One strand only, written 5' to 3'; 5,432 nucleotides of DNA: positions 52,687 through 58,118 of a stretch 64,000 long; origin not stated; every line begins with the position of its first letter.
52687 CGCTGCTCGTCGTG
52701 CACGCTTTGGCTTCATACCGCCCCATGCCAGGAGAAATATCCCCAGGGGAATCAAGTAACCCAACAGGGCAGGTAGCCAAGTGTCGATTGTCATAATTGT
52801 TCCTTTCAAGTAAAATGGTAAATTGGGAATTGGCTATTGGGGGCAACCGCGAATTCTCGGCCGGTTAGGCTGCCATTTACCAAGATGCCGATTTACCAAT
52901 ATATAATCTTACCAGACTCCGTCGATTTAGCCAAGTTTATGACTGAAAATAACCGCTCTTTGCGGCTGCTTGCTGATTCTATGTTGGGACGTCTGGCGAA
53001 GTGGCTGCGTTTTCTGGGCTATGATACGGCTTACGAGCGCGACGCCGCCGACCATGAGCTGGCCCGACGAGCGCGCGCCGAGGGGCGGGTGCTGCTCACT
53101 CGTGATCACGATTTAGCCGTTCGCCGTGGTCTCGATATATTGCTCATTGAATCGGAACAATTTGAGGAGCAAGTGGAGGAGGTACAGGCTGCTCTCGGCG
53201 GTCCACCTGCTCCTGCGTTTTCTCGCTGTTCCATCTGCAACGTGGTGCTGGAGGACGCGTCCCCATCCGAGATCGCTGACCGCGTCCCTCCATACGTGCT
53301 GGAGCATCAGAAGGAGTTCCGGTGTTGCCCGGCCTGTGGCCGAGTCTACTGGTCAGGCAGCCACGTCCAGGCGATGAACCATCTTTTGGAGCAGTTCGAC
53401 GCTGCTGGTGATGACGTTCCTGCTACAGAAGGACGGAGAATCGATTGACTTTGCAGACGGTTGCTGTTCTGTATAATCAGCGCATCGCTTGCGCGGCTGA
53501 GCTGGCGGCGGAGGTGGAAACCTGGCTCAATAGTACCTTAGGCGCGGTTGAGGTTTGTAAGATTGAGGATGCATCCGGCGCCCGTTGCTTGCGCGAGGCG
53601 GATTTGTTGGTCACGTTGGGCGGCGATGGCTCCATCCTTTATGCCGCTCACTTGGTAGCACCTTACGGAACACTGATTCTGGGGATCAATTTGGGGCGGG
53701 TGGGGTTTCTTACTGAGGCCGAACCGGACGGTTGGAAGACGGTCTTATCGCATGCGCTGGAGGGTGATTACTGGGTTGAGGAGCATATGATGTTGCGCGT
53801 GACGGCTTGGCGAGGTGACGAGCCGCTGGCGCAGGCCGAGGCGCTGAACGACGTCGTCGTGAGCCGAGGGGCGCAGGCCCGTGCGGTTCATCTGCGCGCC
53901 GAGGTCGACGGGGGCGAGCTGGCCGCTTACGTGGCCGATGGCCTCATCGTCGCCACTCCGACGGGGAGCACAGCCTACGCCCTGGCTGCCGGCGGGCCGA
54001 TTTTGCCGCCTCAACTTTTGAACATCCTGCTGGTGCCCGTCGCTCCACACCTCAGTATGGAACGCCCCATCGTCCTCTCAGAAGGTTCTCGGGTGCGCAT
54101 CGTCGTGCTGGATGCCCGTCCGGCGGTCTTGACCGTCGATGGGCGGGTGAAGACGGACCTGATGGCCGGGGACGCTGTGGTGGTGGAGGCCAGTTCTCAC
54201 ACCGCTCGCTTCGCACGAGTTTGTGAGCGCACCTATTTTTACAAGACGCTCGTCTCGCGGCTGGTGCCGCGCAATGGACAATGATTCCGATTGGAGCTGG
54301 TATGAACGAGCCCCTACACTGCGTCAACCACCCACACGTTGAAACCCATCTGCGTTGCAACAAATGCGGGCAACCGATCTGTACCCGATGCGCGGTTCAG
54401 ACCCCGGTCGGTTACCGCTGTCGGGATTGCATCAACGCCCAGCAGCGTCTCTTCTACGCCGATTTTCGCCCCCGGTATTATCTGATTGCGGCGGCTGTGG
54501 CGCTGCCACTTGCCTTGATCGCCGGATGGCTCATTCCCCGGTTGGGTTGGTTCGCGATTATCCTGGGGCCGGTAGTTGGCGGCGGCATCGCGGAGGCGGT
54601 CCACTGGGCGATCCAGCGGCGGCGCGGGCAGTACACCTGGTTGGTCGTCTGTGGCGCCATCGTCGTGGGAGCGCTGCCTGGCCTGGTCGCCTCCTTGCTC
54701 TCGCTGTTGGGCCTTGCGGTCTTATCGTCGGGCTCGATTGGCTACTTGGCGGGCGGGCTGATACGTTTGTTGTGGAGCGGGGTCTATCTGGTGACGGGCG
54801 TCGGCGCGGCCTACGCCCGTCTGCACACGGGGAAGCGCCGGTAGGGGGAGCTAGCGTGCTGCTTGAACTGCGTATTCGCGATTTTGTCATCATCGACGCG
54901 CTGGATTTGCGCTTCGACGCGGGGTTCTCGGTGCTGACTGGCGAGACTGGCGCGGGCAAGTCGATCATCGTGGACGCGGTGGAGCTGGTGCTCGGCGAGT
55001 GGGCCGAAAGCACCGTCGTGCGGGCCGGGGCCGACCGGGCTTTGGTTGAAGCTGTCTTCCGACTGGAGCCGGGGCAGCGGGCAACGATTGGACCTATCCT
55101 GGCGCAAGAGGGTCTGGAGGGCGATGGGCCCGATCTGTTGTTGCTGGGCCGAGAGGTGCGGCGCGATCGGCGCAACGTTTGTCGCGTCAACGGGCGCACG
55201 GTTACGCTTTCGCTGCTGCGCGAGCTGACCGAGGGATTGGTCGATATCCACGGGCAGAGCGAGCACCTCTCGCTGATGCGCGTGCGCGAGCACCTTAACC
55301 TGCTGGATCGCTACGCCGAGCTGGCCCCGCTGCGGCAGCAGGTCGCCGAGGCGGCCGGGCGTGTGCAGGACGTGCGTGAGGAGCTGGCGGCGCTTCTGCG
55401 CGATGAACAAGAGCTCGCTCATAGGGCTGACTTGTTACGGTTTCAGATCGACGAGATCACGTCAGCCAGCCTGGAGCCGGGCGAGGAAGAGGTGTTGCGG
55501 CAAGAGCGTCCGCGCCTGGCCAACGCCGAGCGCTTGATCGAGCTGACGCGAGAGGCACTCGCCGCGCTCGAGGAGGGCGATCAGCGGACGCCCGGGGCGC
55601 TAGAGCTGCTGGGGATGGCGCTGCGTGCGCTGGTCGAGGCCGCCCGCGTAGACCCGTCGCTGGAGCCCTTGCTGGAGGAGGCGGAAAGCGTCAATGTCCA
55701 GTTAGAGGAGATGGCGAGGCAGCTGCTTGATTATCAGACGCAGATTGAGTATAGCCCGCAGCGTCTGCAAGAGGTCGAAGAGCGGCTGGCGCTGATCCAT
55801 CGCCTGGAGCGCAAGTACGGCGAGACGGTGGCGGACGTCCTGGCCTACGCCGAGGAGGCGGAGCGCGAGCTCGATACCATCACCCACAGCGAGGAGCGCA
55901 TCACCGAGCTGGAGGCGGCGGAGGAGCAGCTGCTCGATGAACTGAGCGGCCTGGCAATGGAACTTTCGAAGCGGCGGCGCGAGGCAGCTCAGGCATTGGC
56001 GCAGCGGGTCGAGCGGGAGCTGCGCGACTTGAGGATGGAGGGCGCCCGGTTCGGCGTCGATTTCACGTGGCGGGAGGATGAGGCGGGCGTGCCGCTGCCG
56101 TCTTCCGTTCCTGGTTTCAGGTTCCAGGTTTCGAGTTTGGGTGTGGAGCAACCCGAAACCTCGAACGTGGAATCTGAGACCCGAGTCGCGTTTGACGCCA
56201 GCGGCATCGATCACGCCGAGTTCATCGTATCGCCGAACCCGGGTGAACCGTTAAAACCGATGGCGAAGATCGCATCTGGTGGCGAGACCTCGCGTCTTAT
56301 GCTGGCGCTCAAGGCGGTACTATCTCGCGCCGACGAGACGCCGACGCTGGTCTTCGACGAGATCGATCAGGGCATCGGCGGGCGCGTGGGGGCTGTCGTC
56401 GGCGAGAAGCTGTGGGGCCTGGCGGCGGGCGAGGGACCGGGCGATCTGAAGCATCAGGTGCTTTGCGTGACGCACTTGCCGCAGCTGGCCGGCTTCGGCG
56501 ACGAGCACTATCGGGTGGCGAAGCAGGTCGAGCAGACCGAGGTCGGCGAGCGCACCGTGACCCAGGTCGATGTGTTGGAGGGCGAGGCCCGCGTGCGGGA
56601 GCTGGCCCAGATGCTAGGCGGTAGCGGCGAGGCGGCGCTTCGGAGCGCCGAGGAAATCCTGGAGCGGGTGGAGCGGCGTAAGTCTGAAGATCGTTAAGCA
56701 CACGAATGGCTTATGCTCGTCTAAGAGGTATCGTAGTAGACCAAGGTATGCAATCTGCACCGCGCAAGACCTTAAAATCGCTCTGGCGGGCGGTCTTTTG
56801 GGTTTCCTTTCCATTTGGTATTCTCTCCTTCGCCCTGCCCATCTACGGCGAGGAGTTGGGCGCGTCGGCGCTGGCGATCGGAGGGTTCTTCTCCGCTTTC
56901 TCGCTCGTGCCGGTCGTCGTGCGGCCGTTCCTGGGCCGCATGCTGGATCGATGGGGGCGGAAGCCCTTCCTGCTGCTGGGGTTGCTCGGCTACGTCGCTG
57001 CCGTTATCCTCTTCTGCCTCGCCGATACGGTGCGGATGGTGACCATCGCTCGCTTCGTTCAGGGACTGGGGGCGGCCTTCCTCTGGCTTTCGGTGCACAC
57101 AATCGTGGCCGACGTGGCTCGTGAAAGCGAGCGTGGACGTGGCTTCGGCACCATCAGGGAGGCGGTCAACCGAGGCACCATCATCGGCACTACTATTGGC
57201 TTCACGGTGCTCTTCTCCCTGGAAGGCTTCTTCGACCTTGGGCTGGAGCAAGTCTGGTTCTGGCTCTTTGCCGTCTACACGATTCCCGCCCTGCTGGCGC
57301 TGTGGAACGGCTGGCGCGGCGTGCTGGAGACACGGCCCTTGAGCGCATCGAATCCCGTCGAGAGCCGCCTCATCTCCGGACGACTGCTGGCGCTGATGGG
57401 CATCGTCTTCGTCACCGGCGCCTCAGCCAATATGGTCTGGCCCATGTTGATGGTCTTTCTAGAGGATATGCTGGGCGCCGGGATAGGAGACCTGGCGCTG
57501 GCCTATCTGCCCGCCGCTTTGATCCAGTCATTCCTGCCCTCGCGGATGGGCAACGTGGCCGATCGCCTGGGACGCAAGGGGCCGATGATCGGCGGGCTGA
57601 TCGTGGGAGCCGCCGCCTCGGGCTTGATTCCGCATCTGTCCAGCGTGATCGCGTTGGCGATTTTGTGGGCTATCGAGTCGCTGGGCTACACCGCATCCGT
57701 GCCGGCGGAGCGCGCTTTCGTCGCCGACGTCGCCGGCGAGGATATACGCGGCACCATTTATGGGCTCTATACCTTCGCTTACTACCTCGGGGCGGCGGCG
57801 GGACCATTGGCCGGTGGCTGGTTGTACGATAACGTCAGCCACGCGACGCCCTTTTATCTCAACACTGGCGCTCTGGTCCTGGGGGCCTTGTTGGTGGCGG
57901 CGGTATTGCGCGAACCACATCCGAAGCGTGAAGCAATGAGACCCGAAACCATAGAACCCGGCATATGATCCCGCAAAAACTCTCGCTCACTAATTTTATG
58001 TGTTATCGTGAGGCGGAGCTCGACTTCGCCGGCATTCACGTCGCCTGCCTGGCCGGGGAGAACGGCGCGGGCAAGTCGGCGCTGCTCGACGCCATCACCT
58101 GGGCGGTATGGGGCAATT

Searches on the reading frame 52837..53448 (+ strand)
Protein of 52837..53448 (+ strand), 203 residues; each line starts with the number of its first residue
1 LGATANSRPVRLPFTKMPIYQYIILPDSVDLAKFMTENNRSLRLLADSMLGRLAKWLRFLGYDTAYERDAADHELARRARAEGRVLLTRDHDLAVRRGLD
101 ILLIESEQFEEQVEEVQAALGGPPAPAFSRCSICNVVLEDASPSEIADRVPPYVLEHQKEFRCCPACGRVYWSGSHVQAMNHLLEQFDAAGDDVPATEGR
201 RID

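Call 95: search_protein_families(library=pfam, proteins=[window:52837-53448:+], max_evalue=0.00001)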
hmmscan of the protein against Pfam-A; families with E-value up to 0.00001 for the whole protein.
window:52837-53448:+ (203 aa): 1 family
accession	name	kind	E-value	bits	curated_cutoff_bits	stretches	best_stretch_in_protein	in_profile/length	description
PF01927.22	Mut7-C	-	3.2e-45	154.3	23.3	1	43-183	2-145/146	Mut7-C RNAse domain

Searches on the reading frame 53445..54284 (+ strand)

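Call 95: search_protein_families(library=pfam, proteins=[window:53445-54284:+], max_evalue=0.00001)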
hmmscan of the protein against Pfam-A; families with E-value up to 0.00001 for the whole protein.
window:53445-54284:+ (279 aa): 2 families
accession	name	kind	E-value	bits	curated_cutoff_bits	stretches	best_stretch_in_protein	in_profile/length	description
PF20143.4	NAD_kinase_C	-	1.8e-33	115.4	23.7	1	134-258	1-125/126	ATP-NAD kinase C-terminal domain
PF01513.26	NAD_kinase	-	1.1e-14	55.3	25.5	1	45-109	66-130/130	ATP-NAD kinase N-terminal domain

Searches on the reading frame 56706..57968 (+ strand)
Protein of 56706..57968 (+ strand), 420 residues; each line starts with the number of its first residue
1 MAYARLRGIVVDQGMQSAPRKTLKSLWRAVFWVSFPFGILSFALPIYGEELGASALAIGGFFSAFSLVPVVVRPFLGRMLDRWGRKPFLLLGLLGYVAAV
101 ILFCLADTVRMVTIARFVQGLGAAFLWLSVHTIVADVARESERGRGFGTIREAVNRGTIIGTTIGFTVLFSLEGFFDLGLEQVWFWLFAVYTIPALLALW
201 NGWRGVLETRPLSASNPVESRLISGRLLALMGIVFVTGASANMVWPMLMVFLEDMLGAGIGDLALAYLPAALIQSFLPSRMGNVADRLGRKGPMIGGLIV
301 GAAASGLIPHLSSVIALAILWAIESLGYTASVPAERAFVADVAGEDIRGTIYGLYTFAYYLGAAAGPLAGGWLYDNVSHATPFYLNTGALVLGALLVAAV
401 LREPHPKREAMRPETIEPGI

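Call 95: search_protein_families(library=pfam, proteins=[window:56706-57968:+], max_evalue=0.00001)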
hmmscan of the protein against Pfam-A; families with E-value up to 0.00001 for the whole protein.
window:56706-57968:+ (420 aa): 3 families
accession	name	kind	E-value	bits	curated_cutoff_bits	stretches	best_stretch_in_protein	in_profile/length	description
PF07690.21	MFS_1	-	1.6e-49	169.1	33.4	2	29-271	4-248/347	Major Facilitator Superfamily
PF00083.30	Sugar_tr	-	2.2e-13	50.3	22.3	1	50-199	40-185/452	Sugar (and other) transporter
PF12832.13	MFS_1_like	-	4.8e-07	29.6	25.2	0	30-165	221-358/373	MFS_1 like family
